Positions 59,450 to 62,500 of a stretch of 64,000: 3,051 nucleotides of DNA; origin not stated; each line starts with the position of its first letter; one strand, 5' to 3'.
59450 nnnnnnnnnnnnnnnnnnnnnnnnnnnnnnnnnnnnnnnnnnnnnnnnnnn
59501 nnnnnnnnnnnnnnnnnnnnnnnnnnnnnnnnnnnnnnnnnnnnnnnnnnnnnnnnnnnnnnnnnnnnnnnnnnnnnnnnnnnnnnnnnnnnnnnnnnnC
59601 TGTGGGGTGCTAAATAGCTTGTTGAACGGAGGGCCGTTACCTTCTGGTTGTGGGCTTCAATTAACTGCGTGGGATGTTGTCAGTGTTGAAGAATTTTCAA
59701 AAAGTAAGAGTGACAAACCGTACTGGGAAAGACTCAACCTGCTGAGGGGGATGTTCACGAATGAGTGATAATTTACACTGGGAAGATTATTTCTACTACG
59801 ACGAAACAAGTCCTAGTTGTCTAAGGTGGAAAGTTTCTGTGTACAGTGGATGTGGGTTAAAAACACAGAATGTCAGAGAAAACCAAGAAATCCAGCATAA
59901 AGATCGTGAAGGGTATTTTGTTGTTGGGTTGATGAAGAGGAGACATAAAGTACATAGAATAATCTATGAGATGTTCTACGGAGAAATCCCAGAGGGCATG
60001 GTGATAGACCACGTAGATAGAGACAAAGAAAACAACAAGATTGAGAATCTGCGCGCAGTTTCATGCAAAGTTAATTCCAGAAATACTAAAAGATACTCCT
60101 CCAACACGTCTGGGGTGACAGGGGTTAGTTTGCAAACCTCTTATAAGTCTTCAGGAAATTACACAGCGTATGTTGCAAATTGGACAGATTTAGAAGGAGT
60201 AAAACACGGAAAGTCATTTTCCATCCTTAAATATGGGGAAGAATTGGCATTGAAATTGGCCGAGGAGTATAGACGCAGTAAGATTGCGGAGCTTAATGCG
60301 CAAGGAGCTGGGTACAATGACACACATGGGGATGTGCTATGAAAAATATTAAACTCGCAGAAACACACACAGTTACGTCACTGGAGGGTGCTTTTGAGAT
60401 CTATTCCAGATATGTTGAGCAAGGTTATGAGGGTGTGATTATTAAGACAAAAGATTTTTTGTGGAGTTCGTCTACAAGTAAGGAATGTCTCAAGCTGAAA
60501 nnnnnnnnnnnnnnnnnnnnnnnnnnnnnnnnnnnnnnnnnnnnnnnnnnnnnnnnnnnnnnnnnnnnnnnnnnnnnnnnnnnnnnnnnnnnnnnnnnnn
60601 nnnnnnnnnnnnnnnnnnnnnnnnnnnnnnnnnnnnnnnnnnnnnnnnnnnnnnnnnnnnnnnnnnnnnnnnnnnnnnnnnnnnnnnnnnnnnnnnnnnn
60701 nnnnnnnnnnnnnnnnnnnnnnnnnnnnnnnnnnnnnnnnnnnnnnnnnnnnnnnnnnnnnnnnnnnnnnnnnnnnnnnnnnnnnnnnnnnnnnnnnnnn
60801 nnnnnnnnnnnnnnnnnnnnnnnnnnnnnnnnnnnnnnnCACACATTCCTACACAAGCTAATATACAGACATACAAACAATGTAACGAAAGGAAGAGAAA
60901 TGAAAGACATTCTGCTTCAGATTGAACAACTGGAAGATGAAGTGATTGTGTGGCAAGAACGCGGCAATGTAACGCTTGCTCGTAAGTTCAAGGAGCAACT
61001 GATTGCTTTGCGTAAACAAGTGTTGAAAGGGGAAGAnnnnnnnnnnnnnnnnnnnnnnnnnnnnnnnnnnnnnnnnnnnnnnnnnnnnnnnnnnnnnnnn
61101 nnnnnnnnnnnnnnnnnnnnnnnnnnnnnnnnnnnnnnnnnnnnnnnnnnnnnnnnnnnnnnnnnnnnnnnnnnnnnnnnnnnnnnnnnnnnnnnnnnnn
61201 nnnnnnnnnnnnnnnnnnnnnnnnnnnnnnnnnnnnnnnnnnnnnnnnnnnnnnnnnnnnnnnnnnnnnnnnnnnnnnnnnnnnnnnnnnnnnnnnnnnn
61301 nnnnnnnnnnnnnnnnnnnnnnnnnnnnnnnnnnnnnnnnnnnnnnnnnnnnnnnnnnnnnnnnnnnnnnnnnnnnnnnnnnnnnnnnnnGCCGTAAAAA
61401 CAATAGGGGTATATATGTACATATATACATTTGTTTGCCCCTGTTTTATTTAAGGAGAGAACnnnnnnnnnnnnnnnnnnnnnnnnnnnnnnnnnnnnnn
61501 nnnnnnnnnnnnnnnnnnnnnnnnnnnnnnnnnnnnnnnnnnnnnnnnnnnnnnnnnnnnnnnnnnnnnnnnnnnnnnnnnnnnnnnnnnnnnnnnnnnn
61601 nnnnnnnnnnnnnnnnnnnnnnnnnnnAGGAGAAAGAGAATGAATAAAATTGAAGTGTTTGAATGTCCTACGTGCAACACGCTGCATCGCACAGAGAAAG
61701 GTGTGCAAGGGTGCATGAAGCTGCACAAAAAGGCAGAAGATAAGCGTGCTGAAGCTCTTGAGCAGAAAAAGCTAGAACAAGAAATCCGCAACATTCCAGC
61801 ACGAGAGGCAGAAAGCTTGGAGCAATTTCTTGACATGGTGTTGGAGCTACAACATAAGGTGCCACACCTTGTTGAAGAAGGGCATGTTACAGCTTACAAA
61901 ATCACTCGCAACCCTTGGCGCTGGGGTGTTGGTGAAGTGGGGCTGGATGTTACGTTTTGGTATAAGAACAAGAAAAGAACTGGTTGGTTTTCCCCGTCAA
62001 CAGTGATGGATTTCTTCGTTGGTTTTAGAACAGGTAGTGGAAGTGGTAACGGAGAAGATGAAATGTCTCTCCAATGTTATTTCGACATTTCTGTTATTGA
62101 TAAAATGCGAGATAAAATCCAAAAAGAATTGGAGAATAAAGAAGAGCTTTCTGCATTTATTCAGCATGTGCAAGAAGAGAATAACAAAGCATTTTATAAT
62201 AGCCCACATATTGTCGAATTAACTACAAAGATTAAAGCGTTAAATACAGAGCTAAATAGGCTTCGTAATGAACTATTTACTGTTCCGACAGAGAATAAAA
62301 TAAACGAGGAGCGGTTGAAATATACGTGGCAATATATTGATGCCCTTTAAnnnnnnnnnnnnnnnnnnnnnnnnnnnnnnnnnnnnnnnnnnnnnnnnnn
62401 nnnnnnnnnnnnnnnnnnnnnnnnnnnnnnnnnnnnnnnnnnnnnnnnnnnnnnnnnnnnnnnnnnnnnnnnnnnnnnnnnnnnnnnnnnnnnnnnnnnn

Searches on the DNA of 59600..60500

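Call 72: search_rna_families(source=window, start=59600, end=60500, threshold=evalue, max_evalue=1)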
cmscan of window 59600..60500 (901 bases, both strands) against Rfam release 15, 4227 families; matches with E-value up to 1: 0.
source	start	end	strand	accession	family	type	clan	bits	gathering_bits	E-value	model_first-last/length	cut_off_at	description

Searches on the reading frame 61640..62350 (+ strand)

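Call 12: search_protein_families(library=phrogs, proteins=[window:61640-62350:+], max_evalue=0.001)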
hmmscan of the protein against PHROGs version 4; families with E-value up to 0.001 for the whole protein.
window:61640-62350:+ (236 aa): 1 family
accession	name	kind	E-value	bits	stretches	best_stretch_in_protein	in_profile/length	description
phrog_77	-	DNA, RNA and nucleotide metabolism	0.00089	18.9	0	8-221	629-730/967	SbcC-like subunit of palindrome specific endonuclease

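Call 26: search_protein_families(library=pfam, proteins=[window:61640-62350:+], max_evalue=0.01)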
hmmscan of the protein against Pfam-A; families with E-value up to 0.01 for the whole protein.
window:61640-62350:+ (236 aa): 0 families
